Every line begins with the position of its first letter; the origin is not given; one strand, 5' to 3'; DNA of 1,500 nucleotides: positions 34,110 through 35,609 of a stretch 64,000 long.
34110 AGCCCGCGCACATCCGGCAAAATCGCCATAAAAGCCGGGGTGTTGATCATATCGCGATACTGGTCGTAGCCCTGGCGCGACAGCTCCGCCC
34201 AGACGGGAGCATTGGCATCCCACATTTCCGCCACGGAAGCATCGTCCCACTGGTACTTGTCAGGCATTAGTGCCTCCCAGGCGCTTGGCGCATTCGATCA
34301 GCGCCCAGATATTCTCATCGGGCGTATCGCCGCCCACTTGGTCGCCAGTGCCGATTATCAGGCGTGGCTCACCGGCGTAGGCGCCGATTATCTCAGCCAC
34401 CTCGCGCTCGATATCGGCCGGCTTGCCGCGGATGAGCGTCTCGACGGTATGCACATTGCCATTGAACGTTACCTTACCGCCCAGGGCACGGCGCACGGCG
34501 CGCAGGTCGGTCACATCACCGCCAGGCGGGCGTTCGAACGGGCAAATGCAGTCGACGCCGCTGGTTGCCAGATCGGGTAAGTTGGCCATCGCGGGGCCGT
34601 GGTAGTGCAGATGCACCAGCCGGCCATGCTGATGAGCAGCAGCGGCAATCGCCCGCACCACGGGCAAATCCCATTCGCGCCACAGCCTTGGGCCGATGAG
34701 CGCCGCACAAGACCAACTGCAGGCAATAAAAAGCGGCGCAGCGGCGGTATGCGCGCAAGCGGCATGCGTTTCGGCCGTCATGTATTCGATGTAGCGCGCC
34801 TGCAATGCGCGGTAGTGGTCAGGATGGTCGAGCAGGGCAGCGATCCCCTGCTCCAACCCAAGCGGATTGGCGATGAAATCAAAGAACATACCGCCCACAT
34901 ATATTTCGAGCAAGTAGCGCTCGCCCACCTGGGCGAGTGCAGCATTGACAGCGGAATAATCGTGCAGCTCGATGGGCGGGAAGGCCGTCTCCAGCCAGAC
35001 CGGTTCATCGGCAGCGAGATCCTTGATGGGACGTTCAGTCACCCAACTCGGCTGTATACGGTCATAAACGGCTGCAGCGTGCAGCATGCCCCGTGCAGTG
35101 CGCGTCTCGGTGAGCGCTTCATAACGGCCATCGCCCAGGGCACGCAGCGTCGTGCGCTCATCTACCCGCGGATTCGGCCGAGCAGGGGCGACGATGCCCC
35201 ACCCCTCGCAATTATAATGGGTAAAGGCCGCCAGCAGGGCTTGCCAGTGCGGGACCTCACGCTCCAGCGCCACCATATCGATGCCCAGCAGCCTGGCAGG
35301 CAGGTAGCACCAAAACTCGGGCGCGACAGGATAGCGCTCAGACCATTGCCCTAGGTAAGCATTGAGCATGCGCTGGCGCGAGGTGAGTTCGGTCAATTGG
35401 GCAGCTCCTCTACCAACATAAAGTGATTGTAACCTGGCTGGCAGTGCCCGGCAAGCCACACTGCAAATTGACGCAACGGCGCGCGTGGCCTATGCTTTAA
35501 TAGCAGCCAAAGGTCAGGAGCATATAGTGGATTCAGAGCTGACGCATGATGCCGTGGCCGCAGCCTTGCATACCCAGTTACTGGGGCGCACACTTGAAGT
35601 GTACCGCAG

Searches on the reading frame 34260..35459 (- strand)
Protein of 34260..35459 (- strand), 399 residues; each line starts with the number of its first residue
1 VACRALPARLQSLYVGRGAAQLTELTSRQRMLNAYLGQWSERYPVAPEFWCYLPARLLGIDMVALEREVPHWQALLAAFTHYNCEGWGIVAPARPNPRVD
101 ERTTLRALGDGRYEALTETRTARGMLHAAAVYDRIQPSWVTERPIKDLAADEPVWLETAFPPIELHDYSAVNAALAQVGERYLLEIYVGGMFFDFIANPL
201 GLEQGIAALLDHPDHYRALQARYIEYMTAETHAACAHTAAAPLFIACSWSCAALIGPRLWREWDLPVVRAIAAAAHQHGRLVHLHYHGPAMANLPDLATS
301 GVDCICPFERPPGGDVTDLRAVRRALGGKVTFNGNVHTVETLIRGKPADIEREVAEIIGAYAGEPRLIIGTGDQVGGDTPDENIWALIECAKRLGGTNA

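Call 58: search_protein_families(library=ncbifam, proteins=[window:34260-35459:-], max_evalue=1e-8)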
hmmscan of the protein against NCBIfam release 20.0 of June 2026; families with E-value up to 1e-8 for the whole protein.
window:34260-35459:- (399 aa): 2 families
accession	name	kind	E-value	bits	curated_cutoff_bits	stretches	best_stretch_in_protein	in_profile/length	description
TIGR01463.1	mtaA_cmuA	subfamily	1.3e-12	47.7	235.4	1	243-393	197-337/340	MtaA/CmuA family methyltransferase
NF004889.0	PRK06252.1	subfamily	1.1e-09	37.8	244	1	234-393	189-335/340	methylcobalamin:coenzyme M methyltransferase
